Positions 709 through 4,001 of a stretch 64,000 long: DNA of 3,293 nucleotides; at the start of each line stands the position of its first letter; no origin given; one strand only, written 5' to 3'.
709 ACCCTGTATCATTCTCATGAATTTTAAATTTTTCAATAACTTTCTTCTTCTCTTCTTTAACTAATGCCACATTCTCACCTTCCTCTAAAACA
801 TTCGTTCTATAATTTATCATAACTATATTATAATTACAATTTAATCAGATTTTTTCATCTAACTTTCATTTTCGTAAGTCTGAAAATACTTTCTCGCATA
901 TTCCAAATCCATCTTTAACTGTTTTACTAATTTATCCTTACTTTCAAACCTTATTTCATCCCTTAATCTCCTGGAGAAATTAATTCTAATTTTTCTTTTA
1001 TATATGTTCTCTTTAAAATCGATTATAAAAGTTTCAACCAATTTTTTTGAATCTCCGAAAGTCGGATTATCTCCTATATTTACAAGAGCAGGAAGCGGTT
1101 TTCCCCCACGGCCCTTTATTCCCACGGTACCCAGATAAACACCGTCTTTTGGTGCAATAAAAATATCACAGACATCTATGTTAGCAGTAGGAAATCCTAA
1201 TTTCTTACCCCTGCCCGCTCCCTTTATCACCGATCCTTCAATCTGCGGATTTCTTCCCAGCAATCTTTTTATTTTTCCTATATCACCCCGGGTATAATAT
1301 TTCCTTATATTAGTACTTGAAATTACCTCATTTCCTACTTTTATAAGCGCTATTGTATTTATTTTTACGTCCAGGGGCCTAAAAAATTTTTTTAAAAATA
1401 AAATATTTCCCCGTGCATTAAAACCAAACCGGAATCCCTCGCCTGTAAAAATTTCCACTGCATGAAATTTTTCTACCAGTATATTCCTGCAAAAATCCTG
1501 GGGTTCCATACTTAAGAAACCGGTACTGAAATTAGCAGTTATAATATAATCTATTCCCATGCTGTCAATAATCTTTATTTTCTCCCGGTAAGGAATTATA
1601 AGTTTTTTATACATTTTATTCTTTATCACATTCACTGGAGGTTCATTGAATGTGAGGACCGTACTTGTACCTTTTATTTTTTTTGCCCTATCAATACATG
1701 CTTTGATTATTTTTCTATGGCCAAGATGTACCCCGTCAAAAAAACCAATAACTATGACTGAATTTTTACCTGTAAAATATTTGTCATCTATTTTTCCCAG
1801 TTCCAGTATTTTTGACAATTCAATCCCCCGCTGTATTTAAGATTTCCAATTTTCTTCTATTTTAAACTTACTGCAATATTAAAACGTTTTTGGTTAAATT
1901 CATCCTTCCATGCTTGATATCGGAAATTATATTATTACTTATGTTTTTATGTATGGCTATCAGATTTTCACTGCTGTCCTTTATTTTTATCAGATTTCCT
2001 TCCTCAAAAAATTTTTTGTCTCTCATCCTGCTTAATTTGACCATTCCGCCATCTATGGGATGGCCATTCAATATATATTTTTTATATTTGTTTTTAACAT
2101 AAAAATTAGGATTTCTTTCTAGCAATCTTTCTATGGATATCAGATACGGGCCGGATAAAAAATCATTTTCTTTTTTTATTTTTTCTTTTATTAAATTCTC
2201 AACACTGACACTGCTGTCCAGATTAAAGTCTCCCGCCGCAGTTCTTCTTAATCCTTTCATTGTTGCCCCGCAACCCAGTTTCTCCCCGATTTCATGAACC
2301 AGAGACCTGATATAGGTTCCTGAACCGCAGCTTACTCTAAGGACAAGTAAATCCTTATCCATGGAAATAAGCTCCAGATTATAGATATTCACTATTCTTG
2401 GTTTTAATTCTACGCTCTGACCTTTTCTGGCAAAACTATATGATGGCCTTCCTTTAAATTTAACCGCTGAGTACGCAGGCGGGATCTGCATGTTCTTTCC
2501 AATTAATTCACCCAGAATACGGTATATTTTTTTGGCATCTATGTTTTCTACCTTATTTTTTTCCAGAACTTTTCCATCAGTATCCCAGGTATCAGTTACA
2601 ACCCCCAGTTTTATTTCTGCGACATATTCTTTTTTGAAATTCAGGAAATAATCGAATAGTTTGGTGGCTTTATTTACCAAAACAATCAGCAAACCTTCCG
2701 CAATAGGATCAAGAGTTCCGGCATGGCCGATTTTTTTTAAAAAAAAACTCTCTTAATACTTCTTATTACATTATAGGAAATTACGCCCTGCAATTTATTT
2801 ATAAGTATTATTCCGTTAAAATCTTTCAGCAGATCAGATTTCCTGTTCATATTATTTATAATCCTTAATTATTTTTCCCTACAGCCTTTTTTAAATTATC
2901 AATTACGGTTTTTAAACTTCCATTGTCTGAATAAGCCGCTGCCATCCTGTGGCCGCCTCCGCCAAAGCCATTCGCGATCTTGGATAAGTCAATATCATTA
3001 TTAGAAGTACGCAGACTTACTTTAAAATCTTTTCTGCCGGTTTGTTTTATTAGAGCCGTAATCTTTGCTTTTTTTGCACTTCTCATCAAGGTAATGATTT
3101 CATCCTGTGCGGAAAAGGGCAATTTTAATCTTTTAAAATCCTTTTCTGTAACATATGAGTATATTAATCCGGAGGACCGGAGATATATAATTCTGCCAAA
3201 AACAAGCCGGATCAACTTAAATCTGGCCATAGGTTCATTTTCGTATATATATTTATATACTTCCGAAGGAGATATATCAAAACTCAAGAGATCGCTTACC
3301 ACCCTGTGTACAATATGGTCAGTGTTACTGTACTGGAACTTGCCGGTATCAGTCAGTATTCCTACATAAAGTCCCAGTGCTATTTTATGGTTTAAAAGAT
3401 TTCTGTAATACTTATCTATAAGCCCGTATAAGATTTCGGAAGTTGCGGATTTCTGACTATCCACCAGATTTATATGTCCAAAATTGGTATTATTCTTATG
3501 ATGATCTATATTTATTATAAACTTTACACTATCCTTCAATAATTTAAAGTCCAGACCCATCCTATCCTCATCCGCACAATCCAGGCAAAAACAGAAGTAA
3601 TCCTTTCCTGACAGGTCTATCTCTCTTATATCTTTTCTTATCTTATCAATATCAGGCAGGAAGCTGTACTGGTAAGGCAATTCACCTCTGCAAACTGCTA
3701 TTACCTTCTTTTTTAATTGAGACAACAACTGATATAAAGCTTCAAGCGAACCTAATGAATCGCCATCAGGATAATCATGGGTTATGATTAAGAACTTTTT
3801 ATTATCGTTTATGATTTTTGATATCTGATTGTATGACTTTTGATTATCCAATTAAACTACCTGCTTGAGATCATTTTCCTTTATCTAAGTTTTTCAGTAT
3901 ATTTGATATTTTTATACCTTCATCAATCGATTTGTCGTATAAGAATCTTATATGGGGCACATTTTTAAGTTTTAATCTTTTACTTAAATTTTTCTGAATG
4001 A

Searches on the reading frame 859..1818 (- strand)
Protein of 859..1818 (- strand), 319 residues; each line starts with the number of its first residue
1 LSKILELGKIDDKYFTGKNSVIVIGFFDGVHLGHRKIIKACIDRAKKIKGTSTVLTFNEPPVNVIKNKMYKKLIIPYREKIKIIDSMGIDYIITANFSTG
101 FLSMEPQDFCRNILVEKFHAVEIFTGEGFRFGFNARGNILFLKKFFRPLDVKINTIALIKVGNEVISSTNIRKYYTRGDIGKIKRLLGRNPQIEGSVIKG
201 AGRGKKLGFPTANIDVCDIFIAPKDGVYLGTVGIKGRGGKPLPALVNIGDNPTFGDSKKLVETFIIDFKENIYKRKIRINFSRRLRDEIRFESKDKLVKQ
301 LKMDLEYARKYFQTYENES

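Call 17: search_protein_families(library=pfam, proteins=[window:859-1818:-], max_evalue=0.001)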
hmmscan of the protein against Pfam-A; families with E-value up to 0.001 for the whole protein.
window:859-1818:- (319 aa): 2 families
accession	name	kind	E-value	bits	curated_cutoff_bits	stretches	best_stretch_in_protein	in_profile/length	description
PF06574.18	FAD_syn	-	1.6e-39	135.7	27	1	18-170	6-158/158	FAD synthetase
PF01687.23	Flavokinase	-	3.4e-38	131.1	19.6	1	187-312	1-124/124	Riboflavin kinase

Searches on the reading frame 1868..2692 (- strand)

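Call 17: search_protein_families(library=pfam, proteins=[window:1868-2692:-], max_evalue=0.001)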
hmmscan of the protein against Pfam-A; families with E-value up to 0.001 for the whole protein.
window:1868-2692:- (274 aa): 2 families
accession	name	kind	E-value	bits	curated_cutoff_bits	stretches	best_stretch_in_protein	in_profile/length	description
PF01509.24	TruB_N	-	8.7e-40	137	27.3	1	1-128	22-149/149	TruB family pseudouridylate synthase (N terminal domain)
PF16198.10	TruB_C_2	-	3.4e-13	50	29.3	1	129-176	1-50/66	tRNA pseudouridylate synthase B C-terminal domain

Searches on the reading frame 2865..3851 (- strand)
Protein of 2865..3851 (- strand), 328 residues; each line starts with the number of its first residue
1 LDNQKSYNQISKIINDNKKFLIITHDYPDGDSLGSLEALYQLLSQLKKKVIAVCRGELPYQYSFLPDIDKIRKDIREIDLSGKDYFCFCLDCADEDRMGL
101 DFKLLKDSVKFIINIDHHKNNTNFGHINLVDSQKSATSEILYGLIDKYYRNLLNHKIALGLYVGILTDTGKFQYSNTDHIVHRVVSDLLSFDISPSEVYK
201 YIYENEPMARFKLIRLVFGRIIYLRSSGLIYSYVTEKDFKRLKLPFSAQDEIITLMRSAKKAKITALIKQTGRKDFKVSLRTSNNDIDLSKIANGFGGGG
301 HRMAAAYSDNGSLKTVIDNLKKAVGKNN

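Call 17: search_protein_families(library=pfam, proteins=[window:2865-3851:-], max_evalue=0.001)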
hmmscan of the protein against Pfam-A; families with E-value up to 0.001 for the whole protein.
window:2865-3851:- (328 aa): 2 families
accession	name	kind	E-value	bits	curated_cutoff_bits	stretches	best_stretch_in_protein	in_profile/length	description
PF01368.27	DHH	-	6e-15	56.1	28.1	1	19-165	1-125/125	DHH family, N-terminal domain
PF02272.25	DHHA1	-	1.3e-08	35.6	25.9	1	250-318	19-94/102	DHHA1 domain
